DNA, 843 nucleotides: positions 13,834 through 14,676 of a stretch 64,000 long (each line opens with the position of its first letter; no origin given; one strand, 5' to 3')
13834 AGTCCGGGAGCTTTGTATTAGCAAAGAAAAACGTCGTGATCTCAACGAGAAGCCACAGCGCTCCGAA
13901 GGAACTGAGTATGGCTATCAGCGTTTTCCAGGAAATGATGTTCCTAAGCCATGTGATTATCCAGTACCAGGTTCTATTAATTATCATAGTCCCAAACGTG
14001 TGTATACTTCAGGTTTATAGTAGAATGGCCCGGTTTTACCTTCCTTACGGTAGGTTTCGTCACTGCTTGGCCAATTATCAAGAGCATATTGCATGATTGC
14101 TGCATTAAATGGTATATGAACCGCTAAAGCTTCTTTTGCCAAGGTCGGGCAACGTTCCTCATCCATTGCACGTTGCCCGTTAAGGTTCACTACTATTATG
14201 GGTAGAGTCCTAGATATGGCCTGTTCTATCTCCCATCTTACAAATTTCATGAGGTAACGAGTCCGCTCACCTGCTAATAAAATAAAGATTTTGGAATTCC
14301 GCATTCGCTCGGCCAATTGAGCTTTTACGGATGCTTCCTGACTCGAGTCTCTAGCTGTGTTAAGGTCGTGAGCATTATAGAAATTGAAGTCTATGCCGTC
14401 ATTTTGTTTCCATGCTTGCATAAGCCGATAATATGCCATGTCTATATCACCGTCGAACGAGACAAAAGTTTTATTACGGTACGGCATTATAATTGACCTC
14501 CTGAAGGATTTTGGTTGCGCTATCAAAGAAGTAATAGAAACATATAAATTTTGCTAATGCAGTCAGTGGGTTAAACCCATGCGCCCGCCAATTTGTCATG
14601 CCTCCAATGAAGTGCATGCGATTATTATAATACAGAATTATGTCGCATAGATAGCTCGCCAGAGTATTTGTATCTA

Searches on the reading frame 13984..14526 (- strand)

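Call 8: search_protein_families(library=pfam, proteins=[window:13984-14526:-], max_evalue=0.01)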
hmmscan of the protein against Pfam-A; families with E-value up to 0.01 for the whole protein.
window:13984-14526:- (180 aa): 1 family
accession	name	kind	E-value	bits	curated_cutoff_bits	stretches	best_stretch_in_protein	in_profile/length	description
PF08937.16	ThsB_TIR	-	4.1e-19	69.3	21.2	1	21-119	1-99/100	Thoeris protein ThsB, TIR-like domain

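Call 9: search_protein_families(library=padloc, proteins=[window:13984-14526:-], max_evalue=0.01)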
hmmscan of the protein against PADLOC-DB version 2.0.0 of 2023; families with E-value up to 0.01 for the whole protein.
window:13984-14526:- (180 aa): 9 families
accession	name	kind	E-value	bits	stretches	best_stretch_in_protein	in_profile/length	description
PDLC00429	ThsB1|ThsB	-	1.1e-77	257.8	1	14-180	1-167/167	TIR-like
PDLC00440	ThsB2|ThsB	-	1.6e-51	172.7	1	14-180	1-169/169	TIR-like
PDLC00421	ThsB1|ThsB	-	1.8e-28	97.5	1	14-161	1-171/180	TIR-like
PDLC00427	ThsB1|ThsB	-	8.6e-19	66.1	1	14-92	1-79/170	TIR-like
PDLC00431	ThsB1|ThsB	-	3.3e-08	32.1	1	19-126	4-110/162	TIR-like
PDLC04688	PDC-M50B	-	8.8e-07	27.3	1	37-120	23-105/162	-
PDLC00418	ThsB1|ThsB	-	4.6e-06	24.6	1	42-136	28-119/155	TIR-like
PDLC00433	ThsB1|ThsB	-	0.00022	19.3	1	19-124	4-105/164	TIR-like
PDLC00426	ThsB1|ThsB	-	0.0081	13.5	1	68-118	287-333/352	TIR-like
